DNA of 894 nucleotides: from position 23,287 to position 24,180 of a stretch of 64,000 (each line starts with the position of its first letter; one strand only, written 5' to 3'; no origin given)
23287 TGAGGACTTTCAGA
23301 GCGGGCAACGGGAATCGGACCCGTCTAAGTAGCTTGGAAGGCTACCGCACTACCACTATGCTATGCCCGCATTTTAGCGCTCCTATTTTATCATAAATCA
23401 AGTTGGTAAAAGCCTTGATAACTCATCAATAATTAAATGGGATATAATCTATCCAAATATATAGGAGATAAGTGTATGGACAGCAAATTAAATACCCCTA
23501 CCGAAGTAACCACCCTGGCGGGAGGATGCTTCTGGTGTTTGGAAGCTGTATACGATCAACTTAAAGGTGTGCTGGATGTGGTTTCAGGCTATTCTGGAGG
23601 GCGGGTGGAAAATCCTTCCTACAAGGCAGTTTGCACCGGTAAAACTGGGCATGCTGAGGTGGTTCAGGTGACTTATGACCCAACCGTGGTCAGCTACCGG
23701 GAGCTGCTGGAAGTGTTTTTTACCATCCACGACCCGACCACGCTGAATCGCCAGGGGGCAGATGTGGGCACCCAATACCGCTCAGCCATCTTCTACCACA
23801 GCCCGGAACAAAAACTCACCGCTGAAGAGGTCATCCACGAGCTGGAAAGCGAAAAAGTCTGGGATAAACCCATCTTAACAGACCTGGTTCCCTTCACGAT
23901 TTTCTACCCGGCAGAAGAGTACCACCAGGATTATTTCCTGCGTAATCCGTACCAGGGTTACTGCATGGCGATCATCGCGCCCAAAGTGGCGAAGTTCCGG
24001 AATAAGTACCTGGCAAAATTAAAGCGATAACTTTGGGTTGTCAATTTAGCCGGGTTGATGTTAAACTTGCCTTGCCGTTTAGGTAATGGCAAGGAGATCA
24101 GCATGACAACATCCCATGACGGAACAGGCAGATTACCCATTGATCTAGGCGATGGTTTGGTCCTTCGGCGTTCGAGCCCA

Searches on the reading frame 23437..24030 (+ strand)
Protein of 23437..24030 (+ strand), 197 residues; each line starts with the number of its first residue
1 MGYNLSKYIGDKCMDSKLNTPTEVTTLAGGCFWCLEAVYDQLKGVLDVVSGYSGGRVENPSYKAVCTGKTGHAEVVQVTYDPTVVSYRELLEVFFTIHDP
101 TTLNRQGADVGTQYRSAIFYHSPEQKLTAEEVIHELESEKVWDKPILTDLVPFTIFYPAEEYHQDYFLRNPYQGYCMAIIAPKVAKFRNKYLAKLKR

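Call 36: search_protein_families(library=pfam, proteins=[window:23437-24027:+], max_evalue=0.00001)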
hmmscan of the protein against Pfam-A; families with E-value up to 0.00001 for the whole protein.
window:23437-24027:+ (197 aa): 1 family
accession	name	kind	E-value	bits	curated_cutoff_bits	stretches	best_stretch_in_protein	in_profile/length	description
PF01625.27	PMSR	-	1.2e-68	230.6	23.7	1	26-176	3-152/153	Peptide methionine sulfoxide reductase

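Call 60: find_encoding_contigs(protein=window:23437-24030:+, flank=500, max_places=2)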
Protein window:23437-24030:+ (197 aa): no gene with exactly this product is on record in the collection.
